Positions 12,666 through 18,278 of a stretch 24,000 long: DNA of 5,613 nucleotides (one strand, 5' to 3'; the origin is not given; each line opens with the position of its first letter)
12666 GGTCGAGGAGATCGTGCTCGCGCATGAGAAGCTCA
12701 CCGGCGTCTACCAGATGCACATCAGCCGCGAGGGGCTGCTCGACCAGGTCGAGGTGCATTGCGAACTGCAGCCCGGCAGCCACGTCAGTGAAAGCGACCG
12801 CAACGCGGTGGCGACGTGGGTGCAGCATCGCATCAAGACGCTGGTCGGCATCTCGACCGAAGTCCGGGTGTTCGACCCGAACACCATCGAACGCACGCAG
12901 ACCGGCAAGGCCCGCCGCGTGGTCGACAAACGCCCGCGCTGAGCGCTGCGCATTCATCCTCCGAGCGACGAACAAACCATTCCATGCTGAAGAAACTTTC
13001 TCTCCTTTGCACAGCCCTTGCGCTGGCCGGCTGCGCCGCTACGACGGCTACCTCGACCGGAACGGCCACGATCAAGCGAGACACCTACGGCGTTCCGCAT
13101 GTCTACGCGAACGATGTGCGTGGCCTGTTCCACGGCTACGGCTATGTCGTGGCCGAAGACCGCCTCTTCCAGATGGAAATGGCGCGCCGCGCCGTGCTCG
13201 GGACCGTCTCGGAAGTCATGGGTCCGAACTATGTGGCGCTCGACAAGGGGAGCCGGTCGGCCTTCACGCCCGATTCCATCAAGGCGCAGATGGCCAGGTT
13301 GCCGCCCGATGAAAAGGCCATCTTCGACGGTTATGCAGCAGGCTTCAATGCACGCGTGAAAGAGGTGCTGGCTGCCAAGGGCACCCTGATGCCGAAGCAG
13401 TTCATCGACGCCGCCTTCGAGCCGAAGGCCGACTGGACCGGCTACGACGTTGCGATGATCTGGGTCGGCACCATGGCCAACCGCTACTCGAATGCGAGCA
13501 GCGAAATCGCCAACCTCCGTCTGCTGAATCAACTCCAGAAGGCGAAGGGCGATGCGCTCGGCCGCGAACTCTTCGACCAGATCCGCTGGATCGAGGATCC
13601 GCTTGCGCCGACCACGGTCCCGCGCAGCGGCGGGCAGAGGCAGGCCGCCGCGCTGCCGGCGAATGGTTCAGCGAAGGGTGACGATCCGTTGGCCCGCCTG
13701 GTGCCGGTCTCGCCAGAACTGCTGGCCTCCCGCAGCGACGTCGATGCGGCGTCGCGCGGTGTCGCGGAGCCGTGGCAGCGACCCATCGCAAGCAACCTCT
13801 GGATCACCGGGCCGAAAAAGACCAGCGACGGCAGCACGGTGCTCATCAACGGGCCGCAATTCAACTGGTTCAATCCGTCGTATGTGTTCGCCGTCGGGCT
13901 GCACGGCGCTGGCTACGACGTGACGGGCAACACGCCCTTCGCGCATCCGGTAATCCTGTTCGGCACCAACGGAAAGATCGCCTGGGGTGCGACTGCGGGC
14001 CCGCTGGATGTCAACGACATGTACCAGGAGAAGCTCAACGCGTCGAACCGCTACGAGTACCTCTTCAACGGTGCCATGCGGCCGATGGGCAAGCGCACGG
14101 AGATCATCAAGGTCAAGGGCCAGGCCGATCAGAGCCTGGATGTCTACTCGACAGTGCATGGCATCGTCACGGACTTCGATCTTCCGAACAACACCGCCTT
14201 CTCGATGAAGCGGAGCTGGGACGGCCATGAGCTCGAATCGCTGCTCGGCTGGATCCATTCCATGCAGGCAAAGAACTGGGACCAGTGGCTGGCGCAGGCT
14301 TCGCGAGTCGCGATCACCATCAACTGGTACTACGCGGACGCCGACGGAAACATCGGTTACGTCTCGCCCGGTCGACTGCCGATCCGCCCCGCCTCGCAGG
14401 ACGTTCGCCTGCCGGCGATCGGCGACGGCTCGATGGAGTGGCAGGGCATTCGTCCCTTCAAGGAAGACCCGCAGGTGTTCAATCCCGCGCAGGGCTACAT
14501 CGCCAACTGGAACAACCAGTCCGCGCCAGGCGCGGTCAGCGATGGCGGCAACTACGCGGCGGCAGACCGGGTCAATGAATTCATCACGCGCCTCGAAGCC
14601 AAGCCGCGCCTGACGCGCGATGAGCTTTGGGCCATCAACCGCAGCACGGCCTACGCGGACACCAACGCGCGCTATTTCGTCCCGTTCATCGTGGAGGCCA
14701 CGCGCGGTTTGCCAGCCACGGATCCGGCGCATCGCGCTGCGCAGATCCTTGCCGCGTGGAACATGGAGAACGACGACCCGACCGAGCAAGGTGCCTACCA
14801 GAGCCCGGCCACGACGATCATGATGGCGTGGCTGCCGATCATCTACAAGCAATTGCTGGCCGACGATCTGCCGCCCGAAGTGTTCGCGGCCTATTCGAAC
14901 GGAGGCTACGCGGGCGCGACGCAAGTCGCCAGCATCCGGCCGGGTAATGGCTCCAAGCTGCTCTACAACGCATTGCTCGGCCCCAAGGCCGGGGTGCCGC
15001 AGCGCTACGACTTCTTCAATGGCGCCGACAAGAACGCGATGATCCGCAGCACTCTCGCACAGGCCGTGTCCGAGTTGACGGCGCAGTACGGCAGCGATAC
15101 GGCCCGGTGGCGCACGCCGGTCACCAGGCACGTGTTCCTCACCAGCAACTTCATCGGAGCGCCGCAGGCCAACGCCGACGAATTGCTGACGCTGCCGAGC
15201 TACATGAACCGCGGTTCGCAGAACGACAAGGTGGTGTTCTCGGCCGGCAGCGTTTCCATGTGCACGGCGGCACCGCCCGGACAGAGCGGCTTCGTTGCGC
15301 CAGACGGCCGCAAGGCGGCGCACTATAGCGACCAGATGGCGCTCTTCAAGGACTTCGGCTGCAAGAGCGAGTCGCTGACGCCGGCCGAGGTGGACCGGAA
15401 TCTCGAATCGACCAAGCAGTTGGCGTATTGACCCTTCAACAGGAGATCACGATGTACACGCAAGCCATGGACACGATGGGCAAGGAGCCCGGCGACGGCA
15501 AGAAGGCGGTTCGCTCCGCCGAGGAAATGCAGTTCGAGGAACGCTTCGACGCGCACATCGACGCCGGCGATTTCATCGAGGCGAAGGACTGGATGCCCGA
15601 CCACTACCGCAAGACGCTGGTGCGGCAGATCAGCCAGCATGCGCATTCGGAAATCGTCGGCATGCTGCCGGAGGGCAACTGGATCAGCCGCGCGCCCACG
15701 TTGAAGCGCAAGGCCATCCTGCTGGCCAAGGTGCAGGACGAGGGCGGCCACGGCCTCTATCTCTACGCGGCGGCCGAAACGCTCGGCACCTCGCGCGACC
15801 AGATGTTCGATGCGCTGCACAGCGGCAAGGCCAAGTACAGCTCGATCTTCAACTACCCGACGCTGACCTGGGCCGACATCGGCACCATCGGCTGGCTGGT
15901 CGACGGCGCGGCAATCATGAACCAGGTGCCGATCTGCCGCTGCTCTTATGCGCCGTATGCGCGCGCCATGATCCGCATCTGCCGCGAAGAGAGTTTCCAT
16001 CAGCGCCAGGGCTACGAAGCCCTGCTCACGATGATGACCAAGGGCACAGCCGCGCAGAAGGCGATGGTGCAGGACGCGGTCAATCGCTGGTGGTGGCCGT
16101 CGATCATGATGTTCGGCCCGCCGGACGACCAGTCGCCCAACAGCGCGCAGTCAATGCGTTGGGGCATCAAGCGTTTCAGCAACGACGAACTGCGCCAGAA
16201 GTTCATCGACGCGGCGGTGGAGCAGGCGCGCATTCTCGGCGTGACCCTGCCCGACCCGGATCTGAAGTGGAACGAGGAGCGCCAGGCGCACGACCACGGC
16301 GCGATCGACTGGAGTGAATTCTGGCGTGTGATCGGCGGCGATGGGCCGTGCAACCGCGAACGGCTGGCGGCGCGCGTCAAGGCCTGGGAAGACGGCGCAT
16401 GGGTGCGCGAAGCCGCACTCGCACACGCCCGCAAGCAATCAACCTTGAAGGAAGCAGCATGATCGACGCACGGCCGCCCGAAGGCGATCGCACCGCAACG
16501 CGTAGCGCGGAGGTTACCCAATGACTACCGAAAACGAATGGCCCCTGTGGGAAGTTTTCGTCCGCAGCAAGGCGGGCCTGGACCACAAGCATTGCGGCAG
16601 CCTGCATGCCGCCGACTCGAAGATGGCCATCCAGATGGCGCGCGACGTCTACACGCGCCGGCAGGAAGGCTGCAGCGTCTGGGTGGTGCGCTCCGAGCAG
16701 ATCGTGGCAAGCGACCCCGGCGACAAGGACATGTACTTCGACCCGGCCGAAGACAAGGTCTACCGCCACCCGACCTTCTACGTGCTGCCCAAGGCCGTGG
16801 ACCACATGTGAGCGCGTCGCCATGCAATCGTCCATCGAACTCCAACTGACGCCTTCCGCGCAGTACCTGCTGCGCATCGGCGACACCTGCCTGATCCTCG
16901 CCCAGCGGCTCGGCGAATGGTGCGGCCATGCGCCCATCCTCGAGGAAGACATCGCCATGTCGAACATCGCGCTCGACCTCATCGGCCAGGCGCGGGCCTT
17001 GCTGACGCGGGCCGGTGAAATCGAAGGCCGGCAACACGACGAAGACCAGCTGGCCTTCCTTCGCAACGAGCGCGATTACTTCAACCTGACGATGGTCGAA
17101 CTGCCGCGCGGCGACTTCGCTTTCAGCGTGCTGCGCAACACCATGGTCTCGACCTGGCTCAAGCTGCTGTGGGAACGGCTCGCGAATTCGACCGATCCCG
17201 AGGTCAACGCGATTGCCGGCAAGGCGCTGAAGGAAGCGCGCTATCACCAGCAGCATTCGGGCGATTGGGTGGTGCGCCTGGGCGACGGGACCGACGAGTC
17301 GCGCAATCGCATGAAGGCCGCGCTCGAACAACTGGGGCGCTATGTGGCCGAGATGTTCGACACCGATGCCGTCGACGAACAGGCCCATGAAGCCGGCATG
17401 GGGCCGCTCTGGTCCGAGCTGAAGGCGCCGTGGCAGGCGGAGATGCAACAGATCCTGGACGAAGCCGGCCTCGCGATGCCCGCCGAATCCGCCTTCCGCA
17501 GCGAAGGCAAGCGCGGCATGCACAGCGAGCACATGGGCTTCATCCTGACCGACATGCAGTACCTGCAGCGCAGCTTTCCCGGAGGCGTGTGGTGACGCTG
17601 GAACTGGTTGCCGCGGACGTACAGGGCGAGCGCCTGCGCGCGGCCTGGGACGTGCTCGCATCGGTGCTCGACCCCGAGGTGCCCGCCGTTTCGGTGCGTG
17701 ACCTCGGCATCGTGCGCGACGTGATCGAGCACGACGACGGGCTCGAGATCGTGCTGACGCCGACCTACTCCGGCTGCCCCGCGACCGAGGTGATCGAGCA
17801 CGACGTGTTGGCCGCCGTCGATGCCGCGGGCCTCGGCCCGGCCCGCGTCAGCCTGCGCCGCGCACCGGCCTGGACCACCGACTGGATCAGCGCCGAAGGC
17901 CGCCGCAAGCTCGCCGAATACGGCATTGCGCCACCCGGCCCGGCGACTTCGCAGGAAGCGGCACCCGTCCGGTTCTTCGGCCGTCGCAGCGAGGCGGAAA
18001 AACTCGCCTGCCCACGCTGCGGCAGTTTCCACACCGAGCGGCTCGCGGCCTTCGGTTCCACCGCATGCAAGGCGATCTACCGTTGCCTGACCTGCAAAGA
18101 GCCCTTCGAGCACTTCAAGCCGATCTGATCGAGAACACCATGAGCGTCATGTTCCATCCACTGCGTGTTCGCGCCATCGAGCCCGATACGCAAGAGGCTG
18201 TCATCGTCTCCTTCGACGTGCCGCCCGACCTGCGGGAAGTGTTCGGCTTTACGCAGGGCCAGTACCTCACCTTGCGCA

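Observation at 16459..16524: Third copy of the same 62-bp element in an unrelated operon (paaA/paaB junction) with identical coupling geometry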

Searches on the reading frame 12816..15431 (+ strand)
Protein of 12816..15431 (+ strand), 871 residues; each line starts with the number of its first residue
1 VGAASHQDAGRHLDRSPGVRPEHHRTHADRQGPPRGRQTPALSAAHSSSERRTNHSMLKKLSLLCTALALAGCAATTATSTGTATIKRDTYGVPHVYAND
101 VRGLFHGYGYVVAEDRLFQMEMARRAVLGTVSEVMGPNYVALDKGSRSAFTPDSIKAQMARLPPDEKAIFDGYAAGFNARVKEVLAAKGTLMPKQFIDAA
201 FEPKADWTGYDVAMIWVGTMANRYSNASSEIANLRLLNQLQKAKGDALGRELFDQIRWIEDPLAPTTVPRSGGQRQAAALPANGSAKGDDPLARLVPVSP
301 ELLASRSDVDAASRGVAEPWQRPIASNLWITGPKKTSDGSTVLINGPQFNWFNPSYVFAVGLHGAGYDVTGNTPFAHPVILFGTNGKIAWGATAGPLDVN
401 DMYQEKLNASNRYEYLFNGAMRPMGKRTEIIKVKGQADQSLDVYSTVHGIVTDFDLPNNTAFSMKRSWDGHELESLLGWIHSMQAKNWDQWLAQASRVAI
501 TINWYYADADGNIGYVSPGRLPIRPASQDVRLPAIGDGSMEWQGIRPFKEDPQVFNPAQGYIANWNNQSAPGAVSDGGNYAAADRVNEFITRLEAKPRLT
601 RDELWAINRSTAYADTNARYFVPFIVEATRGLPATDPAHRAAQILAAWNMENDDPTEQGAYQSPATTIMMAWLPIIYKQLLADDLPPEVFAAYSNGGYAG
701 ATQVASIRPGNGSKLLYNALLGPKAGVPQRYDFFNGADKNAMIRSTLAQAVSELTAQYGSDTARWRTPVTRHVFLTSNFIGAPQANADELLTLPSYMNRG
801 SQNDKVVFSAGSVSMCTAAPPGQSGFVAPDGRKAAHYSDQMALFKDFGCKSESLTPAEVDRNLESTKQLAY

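Call 8: search_protein_families(library=pfam, proteins=[window:12816-15431:+])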
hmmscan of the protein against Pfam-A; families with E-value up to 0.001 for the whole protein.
window:12816-15431:+ (871 aa): 1 family
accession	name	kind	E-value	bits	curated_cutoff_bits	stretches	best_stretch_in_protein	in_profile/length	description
PF01804.23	Penicil_amidase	-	5.9e-132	442.4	21.3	1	84-860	2-674/675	Penicillin amidase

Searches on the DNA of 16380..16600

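Call 13: search_rna_families(source=window, start=16380, end=16600, threshold=evalue, max_evalue=10)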
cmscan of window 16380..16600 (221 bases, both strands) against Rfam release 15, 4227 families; matches with E-value up to 10: 2.
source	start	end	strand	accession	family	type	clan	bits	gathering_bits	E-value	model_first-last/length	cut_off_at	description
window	16524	16600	+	RF01872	MEG3_2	Gene; lncRNA;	-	14.2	60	1.2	1-71/105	3'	Maternally expressed 3 conserved region 2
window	16380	16400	+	RF00705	mir-202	Gene; miRNA;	-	11.8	51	6.2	56-76/76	5'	mir-202 microRNA precursor family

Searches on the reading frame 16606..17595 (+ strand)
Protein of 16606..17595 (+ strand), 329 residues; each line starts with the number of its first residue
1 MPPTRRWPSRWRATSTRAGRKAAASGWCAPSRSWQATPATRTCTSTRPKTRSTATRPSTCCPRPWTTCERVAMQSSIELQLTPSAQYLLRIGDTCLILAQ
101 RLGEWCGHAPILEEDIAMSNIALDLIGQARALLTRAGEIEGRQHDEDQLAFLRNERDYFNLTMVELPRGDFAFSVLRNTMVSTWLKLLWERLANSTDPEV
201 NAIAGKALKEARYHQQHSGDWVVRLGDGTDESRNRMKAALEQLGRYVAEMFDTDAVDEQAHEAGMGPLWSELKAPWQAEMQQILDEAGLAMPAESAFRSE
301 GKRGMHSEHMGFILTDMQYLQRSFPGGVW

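Call 8: search_protein_families(library=pfam, proteins=[window:16606-17595:+])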
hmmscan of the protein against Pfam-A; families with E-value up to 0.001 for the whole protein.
window:16606-17595:+ (329 aa): 1 family
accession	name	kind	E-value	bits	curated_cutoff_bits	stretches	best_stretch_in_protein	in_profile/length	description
PF05138.18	PaaA_PaaC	-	9.4e-91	304.1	28.5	1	77-329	11-263/263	Phenylacetic acid catabolic protein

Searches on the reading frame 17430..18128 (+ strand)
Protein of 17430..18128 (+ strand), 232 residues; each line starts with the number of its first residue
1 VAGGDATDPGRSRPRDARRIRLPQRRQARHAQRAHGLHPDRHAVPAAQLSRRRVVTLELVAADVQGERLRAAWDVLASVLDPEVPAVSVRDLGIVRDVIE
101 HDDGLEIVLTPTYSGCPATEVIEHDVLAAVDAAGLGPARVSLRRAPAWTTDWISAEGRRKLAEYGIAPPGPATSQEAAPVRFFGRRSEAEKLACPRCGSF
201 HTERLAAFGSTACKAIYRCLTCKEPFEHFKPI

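Call 8: search_protein_families(library=pfam, proteins=[window:17430-18128:+])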
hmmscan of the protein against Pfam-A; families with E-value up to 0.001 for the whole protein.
window:17430-18128:+ (232 aa): 3 families
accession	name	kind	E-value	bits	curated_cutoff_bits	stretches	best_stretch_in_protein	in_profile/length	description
PF23451.1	Zn_ribbon_PaaD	-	5.3e-21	74.5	27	1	185-230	8-53/53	PaaD zinc beta ribbon domain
PF01883.24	FeS_assembly_P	-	8.6e-09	36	23.5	1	71-133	3-63/73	Iron-sulfur cluster assembly protein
PF09723.15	Zn_ribbon_8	-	4.1e-05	23.9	34.4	0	186-205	21-40/41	Zinc ribbon domain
